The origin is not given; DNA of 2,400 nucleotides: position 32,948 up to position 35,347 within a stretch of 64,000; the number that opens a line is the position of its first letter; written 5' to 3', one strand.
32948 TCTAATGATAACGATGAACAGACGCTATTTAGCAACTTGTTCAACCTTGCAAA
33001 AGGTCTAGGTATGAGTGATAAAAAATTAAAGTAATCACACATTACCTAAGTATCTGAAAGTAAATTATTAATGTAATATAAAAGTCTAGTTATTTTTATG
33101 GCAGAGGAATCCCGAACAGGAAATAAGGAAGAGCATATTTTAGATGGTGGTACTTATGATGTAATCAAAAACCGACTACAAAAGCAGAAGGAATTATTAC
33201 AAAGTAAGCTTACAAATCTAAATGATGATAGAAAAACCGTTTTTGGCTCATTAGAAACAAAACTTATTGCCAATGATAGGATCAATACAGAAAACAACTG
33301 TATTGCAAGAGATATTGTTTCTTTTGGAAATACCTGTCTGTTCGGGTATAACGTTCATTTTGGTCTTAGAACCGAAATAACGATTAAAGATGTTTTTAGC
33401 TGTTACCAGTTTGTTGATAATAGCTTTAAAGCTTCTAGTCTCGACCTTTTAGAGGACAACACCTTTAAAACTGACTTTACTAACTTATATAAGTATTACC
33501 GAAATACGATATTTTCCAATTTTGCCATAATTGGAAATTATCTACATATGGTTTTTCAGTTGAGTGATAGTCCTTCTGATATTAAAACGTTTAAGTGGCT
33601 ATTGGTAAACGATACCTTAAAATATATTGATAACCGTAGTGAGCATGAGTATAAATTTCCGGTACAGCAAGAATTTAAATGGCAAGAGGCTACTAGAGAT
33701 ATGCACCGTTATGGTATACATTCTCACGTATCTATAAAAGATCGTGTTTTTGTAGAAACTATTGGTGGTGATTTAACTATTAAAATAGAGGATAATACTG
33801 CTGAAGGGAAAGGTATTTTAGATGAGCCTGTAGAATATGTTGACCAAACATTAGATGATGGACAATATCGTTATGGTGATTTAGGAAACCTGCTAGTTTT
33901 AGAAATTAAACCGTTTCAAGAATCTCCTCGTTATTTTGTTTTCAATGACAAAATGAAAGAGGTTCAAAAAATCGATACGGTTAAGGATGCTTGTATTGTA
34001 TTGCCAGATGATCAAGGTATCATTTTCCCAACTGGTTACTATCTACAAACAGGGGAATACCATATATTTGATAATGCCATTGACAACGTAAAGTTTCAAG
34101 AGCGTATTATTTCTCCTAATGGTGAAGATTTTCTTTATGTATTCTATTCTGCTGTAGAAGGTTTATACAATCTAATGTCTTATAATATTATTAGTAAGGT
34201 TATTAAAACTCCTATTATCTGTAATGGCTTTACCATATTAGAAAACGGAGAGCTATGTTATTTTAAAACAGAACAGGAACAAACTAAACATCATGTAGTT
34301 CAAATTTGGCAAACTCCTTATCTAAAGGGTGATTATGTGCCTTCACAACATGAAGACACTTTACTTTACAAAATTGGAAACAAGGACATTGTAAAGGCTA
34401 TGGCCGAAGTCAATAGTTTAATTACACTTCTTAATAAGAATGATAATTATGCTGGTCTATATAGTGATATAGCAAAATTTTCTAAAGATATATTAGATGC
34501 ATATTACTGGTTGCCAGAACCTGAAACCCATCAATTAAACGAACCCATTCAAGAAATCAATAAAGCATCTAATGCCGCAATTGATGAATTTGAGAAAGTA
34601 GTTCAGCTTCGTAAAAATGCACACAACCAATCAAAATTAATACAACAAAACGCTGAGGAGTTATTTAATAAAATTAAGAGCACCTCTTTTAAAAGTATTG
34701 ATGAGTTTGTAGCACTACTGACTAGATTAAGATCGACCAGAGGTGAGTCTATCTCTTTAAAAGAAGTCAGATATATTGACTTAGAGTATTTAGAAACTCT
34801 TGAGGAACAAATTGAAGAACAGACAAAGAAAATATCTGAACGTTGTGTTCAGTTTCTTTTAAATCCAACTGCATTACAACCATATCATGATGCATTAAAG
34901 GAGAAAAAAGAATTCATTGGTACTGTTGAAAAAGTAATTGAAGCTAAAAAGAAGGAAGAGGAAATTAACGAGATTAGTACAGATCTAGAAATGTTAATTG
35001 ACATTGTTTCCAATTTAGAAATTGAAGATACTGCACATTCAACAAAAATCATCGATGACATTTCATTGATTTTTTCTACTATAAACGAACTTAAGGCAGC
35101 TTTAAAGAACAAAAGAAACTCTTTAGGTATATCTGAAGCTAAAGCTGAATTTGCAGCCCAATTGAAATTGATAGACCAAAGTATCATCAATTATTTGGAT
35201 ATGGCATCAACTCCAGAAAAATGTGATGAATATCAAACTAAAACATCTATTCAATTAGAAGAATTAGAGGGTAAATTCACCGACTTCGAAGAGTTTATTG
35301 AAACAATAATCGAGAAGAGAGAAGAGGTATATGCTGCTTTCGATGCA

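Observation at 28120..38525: Co-directional HTH regulator / hypothetical / PspA / NfeD-like / flotillin / giant AAA+ protein / J-domain-KTSC block: candidate membrane-microdomain stress or defence module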

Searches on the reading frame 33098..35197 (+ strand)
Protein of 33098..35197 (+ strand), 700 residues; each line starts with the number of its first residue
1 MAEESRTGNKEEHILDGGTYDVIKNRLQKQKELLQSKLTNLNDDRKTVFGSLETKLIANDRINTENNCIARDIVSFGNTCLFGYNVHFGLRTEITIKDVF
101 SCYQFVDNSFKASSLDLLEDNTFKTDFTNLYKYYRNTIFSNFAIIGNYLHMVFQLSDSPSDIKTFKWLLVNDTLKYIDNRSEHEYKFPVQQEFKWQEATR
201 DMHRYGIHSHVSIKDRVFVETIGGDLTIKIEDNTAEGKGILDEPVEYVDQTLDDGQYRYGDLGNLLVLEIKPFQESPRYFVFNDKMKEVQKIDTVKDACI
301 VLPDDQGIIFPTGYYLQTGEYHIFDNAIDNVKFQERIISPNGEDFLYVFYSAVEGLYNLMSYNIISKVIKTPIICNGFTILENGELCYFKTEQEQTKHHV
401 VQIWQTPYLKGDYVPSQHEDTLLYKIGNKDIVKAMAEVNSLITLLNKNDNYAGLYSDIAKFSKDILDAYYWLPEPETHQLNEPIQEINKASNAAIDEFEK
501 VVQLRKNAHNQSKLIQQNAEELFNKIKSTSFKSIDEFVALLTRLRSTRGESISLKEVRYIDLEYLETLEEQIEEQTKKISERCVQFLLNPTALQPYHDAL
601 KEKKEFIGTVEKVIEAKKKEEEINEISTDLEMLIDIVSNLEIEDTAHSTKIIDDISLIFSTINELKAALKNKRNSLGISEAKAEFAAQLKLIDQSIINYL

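Call 33: search_protein_representatives(protein=window:33098-35197:+)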
Query: 700 residues. Proteins with E-value up to 0.001 (for the whole library): 923; up to 1e-10: 617; up to 1e-30: 272. The best 150 are listed.
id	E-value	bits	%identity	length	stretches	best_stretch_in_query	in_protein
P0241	4.3e-235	798.9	53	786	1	15-700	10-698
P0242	1.8e-222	757.2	49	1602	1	16-700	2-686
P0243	5.2e-219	745.8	47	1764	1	14-700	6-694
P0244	1.7e-217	740.8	48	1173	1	15-700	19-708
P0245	2.6e-213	726.9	49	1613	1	15-700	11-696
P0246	3.9e-208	709.8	48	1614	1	11-700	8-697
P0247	1.3e-206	704.8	46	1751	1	8-698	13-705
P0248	5.8e-206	702.7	46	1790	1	11-700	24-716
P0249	2.7e-202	690.5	43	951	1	14-699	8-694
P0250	2.1e-195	667.8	45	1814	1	15-700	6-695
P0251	8.7e-195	665.7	46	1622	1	15-700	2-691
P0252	2.4e-193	661.0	44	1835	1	14-700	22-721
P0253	1.1e-189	648.9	44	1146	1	2-700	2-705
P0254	3.8e-188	643.8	45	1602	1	14-698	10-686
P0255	4.2e-185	633.7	41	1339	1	15-696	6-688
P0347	1.6e-90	321.2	30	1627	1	19-699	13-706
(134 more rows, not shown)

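Call 55: predict_structure(alignment_id=A4)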
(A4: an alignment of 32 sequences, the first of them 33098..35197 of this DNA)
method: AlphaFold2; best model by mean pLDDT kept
length: 700 residues; sequences in the alignment: 32
mean_pLDDT: 63.4   pTM: 0.37
mean pLDDT of the five models: 63.4, 59.8, 58.7, 57.5, 53.1
residues with pLDDT >= 90: 0; 70-90: 333; 50-70: 180; < 50: 187
segments of 3 or more residues with pLDDT < 50: 1-23, 44-68, 337-344, 363-455, 457-459, 461-484
pLDDT, mean of each block of 10 residues (from residue 1): 30 33 54 64 43 30 44 69 69 75 70 82 83 72 70 67 76 74 56 76 72 76 64 53 69 79 83 83 79 72 70 71 65 51 50 58 39 27 28 27 22 26 30 43 43 46 43 40 49 59 78 86 85 85 86 77 87 87 82 85 82 78 85 79 69 82 81 72 61 56
secondary structure, 60 per line:
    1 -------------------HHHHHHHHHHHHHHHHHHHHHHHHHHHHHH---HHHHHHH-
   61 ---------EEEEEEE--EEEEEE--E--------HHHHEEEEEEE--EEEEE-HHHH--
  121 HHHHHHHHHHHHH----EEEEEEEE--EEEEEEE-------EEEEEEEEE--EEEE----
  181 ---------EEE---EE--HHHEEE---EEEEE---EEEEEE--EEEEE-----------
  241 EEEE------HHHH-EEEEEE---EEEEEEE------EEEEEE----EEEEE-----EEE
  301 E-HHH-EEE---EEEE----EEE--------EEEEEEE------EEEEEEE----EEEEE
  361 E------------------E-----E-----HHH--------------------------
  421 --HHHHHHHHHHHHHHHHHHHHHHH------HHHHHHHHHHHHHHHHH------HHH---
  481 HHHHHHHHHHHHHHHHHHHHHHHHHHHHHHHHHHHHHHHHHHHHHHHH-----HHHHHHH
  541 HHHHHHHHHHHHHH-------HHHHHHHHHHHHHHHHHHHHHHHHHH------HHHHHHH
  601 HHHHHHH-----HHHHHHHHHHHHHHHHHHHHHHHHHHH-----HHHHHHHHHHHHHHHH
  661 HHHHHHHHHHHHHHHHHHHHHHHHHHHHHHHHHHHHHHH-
elements in order (helices of 4 or more, strands of 3 or more residues): H20-49 H53-59 E70-76 E79-84 H96-99 E100-106 E109-113 H115-118 H121-133 E138-145 E148-154 E162-170 E173-176 E190-192 E203-205 E209-213 E217-222 E225-229 E241-244 H251-254 E256-261 E265-271 E278-283 E288-292 E298-301 E307-309 E313-316 E321-323 E332-338 E345-351 E356-361 H423-445 H452-468 H481-528 H534-554 H562-587 H594-607 H613-639 H645-699
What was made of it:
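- On Beta-propeller fold (N-terminal domain of the ATPase): About 25 strands fall in aa 70-361 (call 55).
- Tried and rejected: The permitted alignment (at least 66% identity) gave only pLDDT 63 (call 55).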

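Call 59: fold_search(model_id=the predicted structure, library=pdb)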
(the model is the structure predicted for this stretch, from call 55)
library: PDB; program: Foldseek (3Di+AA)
matches with E <= 10: 788; with E <= 0.001: 6
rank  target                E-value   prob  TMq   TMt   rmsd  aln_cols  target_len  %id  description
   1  7mq8_LL               9.1e-05  0.77  0.09  0.12  34.8       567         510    9  Cryo-EM structure of the human SSU processome, state pre-A1 (released 2021-09-22)
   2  3fgb_B                1.1e-04  0.98  0.10  0.18  18.8       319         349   11  Crystal structure of the Q89ZH8_BACTN protein from Bacteroides thetaiotaomicron. Northeast Structural Genomics Consort (released 2008-12-23)
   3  9sfp_W                1.2e-04  0.91  0.10  0.17  19.0       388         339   10  Native cytoplasmic lattices from mouse oocytes (released 2026-03-18)
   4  3fgb_A                1.8e-04  0.97  0.10  0.18  18.6       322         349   10  Crystal structure of the Q89ZH8_BACTN protein from Bacteroides thetaiotaomicron. Northeast Structural Genomics Consort (released 2008-12-23)
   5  2xe4_A                4.5e-04  0.89  0.11  0.11  17.4       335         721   12  Structure of Oligopeptidase B from Leishmania major (released 2010-10-06)
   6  4qrj_A                7.1e-04  0.90  0.10  0.19  17.8       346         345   10  Crystal structure of a putative 6-phosphogluconolactonase (BACUNI_04672) from Bacteroides uniformis ATCC 8492 at 2.20  (released 2014-07-23)
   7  4qrj_B                1.0e-03  0.85  0.10  0.19  17.8       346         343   10  Crystal structure of a putative 6-phosphogluconolactonase (BACUNI_04672) from Bacteroides uniformis ATCC 8492 at 2.20  (released 2014-07-23)
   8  3azp_A                1.9e-03  0.72  0.12  0.13  17.6       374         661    8  Crystal structure of puromycin hydrolase S511A mutant (released 2011-07-27)
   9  7drq_A                1.9e-03  0.63  0.12  0.15  18.8       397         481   10  Crystal structure of polysaccharide lyase Uly1 (released 2021-03-31)
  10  2bkl_A                1.9e-03  0.54  0.10  0.10  19.4       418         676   10  Structural and Mechanistic Analysis of Two Prolyl Endopeptidases: Role of Inter-Domain Dynamics in Catalysis and Speci (released 2005-03-09)
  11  6l8a_D                2.1e-03  0.57  0.09  0.13  21.0       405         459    9  Tetrathionate hydrolase from Acidithiobacillus ferrooxidans (released 2020-11-11)
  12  5y31_B                2.4e-03  0.47  0.09  0.11  18.7       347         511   10  Crystal structure of human LGI1-ADAM22 complex (released 2018-05-02)
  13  9kzc_B                2.8e-03  0.80  0.11  0.19  17.8       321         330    9  Cryo-EM structure of the LGI1 LRR-LGI1 EPTP-ADAM22 ECD complex (released 2025-06-25)
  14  3mun_A                3.0e-03  0.57  0.11  0.11  17.2       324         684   10  APPEP_PEPCLOSE closed state (released 2011-05-18)
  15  3vh0_A                3.1e-03  0.77  0.11  0.19  17.3       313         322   10  Crystal structure of E. coli YncE complexed with DNA (released 2011-11-16)
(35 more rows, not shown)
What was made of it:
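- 33098..37981 (+): Giant ATPase (1627 aa). Layout: DUF3686 beta-rich domain (nt 33197-34507), DUF7902 and a helical region (about nt 34538-36847), one AAA+ module (nt 36890-37357) and a conserved C-terminal domain. AF2 and Foldseek results in calls 55, 59.
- On Beta-propeller fold (N-terminal domain of the ATPase): The top Foldseek PDB hits are dominated by beta-propeller proteins, but TM-scores are 0.1-0.2 (call 59).
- The beta-propeller assignment rests on a mediocre model: pLDDT 63, Foldseek TM-scores 0.1-0.2 (calls 55, 59).
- Tried and rejected: Top hits dominated by propeller proteins, but with low TM-scores (call 59).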
